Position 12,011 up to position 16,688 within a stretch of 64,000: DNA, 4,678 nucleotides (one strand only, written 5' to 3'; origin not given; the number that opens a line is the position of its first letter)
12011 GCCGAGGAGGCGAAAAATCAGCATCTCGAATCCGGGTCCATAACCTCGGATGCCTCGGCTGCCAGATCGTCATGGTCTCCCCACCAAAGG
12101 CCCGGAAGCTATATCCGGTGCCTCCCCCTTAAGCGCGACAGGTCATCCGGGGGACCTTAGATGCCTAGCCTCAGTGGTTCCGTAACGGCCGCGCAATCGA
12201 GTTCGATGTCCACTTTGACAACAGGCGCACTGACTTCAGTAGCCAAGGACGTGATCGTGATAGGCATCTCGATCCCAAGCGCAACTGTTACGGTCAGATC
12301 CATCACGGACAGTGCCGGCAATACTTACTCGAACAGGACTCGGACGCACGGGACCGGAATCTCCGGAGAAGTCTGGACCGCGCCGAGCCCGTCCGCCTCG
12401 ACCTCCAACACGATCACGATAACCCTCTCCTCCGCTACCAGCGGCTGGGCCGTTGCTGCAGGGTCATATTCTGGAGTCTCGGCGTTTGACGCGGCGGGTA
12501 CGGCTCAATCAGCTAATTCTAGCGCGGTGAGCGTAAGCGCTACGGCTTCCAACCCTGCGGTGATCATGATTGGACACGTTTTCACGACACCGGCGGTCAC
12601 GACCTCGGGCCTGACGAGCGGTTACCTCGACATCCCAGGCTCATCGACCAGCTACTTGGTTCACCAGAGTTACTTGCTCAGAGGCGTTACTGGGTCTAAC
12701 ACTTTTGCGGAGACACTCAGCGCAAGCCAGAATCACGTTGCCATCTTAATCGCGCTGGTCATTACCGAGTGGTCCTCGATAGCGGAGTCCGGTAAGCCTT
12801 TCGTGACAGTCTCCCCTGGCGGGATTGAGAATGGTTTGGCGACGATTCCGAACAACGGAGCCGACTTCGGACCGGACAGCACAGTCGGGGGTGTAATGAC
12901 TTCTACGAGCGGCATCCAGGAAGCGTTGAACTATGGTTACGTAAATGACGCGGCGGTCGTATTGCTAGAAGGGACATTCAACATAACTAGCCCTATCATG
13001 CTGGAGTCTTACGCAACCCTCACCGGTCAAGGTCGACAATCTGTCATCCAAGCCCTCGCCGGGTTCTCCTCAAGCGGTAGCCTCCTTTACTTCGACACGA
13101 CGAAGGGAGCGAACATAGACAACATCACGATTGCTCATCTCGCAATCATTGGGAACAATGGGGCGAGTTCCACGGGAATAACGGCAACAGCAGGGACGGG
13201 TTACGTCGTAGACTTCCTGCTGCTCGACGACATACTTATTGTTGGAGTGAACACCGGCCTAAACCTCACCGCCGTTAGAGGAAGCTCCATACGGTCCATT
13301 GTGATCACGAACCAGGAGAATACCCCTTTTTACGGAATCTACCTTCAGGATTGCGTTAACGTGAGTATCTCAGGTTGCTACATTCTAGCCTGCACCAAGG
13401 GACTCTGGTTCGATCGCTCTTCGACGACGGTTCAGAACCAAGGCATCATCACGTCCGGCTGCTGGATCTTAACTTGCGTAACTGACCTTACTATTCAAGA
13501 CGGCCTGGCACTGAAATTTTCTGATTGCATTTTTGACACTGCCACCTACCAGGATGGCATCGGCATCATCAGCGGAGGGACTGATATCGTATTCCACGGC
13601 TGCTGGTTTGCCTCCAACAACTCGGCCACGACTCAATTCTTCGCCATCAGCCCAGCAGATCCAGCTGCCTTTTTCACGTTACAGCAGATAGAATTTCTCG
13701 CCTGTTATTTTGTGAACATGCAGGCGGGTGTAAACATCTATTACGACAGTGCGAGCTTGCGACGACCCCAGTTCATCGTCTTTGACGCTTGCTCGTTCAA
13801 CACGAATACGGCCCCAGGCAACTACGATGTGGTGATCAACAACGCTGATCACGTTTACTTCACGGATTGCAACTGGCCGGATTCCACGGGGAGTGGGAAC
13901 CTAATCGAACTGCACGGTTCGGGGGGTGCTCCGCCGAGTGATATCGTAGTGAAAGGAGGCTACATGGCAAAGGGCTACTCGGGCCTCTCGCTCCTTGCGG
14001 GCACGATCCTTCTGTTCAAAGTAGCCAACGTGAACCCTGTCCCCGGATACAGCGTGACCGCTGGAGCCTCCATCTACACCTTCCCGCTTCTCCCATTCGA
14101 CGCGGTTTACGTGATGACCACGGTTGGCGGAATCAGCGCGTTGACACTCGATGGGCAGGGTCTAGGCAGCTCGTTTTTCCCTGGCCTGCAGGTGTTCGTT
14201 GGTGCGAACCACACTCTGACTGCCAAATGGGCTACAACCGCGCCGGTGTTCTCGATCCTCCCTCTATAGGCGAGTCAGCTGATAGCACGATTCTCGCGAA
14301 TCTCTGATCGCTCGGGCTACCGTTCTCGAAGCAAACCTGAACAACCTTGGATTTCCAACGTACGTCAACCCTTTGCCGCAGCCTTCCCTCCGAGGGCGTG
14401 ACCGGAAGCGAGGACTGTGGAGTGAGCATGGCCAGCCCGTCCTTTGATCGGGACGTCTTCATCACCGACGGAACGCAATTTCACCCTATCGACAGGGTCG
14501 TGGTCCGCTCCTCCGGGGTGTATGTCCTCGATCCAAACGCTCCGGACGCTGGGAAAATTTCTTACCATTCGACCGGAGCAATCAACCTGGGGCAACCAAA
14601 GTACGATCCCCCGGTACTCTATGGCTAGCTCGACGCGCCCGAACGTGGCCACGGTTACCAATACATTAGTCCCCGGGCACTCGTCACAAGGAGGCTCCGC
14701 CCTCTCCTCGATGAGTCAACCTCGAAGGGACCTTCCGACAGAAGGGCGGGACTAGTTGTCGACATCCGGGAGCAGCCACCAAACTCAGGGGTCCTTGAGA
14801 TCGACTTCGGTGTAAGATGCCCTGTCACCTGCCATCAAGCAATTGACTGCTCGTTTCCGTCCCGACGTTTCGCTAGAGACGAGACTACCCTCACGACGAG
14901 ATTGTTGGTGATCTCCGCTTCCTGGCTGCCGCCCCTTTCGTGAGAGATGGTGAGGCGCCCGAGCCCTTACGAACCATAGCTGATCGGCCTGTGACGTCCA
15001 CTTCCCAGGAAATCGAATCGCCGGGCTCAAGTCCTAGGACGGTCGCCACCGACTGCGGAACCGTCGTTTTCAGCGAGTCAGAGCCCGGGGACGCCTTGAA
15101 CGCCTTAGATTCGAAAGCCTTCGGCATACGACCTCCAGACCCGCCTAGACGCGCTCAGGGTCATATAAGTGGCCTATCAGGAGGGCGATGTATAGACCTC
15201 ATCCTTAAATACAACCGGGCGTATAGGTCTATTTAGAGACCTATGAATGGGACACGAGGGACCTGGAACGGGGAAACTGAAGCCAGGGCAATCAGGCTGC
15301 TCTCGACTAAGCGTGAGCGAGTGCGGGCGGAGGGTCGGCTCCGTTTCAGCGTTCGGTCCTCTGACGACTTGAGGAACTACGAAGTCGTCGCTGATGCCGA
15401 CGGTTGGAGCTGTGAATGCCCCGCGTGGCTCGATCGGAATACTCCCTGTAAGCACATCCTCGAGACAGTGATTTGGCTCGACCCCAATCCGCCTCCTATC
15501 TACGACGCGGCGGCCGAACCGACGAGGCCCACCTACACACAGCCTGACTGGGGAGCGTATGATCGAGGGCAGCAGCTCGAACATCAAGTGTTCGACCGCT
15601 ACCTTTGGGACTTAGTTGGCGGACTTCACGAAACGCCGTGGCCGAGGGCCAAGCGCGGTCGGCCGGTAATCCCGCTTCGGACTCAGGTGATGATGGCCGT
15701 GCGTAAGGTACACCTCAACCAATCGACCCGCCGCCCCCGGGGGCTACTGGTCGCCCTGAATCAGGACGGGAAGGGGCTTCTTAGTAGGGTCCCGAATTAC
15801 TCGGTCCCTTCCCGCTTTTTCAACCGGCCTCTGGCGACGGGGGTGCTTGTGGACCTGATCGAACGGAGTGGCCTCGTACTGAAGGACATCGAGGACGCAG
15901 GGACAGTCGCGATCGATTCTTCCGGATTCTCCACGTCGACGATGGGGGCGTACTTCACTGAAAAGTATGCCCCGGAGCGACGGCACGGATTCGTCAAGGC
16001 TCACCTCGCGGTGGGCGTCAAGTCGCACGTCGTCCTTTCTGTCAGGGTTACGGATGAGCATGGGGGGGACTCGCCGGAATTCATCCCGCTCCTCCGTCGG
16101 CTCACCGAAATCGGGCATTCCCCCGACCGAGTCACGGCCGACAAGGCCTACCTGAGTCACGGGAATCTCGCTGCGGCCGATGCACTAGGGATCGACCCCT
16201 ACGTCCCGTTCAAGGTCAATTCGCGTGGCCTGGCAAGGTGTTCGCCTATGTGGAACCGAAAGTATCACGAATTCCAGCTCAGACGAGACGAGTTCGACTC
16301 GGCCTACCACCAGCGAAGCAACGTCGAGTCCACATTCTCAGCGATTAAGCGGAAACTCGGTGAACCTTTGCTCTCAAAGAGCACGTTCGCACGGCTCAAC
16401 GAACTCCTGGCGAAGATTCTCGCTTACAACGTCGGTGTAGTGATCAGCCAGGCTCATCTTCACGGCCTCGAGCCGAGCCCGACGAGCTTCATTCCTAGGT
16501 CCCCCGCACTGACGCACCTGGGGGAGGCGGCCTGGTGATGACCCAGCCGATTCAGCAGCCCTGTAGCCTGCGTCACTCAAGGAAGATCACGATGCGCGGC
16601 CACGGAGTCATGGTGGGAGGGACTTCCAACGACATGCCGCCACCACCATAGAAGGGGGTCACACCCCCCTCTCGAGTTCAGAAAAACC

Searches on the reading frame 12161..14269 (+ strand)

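Call 59: search_protein_families(library=pfam, proteins=[window:12161-14269:+], max_evalue=0.0001)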
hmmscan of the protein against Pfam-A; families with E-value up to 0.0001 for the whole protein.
window:12161-14269:+ (702 aa): 2 families
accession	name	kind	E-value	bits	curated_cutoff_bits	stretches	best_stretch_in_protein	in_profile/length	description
PF13229.12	Beta_helix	-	1.8e-07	31.4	25.9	1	310-483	4-158/158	Right handed beta helix region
PF12708.12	Pect-lyase_RHGA_epim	-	4.9e-06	26.9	27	1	235-306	6-78/213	Rhamnogalacturonase A/epimerase, pectate lyase-like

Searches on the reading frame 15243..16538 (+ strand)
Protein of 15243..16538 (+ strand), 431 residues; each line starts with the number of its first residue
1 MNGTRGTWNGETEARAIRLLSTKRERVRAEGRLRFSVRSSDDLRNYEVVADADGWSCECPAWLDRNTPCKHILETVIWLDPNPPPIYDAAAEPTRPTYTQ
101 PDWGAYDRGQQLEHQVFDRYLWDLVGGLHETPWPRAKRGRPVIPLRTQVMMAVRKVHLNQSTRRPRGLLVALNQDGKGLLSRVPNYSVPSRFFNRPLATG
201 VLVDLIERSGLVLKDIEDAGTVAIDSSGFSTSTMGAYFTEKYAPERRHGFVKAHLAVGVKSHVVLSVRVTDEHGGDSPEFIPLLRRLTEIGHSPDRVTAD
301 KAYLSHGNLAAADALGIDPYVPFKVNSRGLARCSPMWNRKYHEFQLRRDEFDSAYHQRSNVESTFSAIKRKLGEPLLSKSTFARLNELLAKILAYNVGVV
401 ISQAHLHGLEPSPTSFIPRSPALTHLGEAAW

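Call 59: search_protein_families(library=pfam, proteins=[window:15243-16538:+], max_evalue=0.0001)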
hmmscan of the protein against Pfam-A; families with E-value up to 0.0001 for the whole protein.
window:15243-16538:+ (431 aa): 1 family
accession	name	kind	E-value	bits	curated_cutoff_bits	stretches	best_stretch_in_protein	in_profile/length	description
PF01609.27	DDE_Tnp_1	-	4.1e-22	79.4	23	1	221-396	6-199/200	Transposase DDE domain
